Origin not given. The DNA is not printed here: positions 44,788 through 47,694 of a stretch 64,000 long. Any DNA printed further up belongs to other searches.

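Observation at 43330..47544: Acyl-ACP-reductase-like domain fused to an omega-aminotransferase, followed by an aldehyde dehydrogenase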

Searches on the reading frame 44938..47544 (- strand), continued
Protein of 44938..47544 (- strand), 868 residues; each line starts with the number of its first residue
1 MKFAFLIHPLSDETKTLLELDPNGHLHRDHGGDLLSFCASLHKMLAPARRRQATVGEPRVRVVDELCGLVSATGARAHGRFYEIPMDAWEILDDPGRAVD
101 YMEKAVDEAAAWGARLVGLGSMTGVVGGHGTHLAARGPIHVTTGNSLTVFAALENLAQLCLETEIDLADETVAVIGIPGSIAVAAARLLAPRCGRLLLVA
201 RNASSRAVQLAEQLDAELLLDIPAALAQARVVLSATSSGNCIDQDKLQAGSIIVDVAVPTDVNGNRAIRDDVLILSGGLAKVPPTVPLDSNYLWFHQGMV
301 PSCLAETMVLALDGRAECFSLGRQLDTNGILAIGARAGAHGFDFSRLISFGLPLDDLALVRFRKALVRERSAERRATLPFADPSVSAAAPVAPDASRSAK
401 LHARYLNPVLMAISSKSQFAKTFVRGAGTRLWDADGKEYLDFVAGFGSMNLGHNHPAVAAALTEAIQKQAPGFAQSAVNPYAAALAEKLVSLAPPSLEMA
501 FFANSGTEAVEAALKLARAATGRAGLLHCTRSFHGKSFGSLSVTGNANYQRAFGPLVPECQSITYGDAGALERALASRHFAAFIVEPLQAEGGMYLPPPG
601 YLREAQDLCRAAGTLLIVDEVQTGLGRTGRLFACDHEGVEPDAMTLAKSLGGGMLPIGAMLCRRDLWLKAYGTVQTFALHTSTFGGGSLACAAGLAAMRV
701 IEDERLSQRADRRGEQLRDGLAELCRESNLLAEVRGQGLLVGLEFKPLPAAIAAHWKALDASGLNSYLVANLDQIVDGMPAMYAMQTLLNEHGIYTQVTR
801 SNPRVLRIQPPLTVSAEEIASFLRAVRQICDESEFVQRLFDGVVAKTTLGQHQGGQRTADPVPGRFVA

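Call 61: fold_search(model_id=the predicted structure, library=pdb)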
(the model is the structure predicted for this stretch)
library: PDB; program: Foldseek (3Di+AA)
matches with E <= 10: 1940; with E <= 0.001: 1172
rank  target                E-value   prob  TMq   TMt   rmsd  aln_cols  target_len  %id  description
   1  4ppm_B                1.2e-41  1.00  0.47  0.87   5.3       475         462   41  Crystal structure of PigE: a transaminase involved in the biosynthesis of 2-methyl-3-n-amyl-pyrrole (MAP) from Serrati (released 2015-01-14)
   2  4ppm_A                9.0e-40  1.00  0.48  0.87   5.1       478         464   40  Crystal structure of PigE: a transaminase involved in the biosynthesis of 2-methyl-3-n-amyl-pyrrole (MAP) from Serrati (released 2015-01-14)
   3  4uox_A                1.2e-36  1.00  0.45  0.84   6.1       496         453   33  Crystal structure of YgjG in complex with Pyridoxal-5'-phosphate and putrescine (released 2014-12-10)
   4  4uoy_A                5.8e-36  1.00  0.45  0.83   3.0       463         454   35  Crystal structure of YgjG in complex with Pyridoxal-5'-phosphate (released 2014-12-10)
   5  8r2p_B                6.1e-36  1.00  0.46  0.84   6.2       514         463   32  YZwIdeal x16 a scaffold for cryo-EM of small proteins of interest crystallizing in space group 19 (P 21 21 21) (released 2024-11-13)
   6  8cpl_A                1.2e-35  1.00  0.45  0.85   2.6       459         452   34  YZw2 a scaffold for cryo-EM of small proteins of interest (released 2024-06-12)
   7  4uox_C                1.4e-35  1.00  0.45  0.83   5.8       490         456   33  Crystal structure of YgjG in complex with Pyridoxal-5'-phosphate and putrescine (released 2014-12-10)
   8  4uox_B                1.5e-35  1.00  0.44  0.83   6.0       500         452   33  Crystal structure of YgjG in complex with Pyridoxal-5'-phosphate and putrescine (released 2014-12-10)
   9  8cpl_C                1.7e-35  1.00  0.45  0.76   2.6       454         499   35  YZw2 a scaffold for cryo-EM of small proteins of interest (released 2024-06-12)
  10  8r2p_D                2.4e-35  1.00  0.45  0.75   6.3       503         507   33  YZwIdeal x16 a scaffold for cryo-EM of small proteins of interest crystallizing in space group 19 (P 21 21 21) (released 2024-11-13)
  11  8r2p_A                2.5e-35  1.00  0.45  0.84   6.5       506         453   33  YZwIdeal x16 a scaffold for cryo-EM of small proteins of interest crystallizing in space group 19 (P 21 21 21) (released 2024-11-13)
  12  8cpl_B                2.7e-35  1.00  0.45  0.85   2.7       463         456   34  YZw2 a scaffold for cryo-EM of small proteins of interest (released 2024-06-12)
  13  8r2p_C                3.5e-35  1.00  0.46  0.84   6.4       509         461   33  YZwIdeal x16 a scaffold for cryo-EM of small proteins of interest crystallizing in space group 19 (P 21 21 21) (released 2024-11-13)
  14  5h7d_A                6.4e-35  1.00  0.44  0.76   2.5       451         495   36  Crystal structure of the YgjG-protein A-Zpa963-calmodulin complex (released 2017-06-28)
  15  5x3f_A                4.5e-34  1.00  0.44  0.76   2.6       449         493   35  Crystal structure of the YgjG-Protein A-Zpa963-PKA catalytic domain (released 2017-06-28)
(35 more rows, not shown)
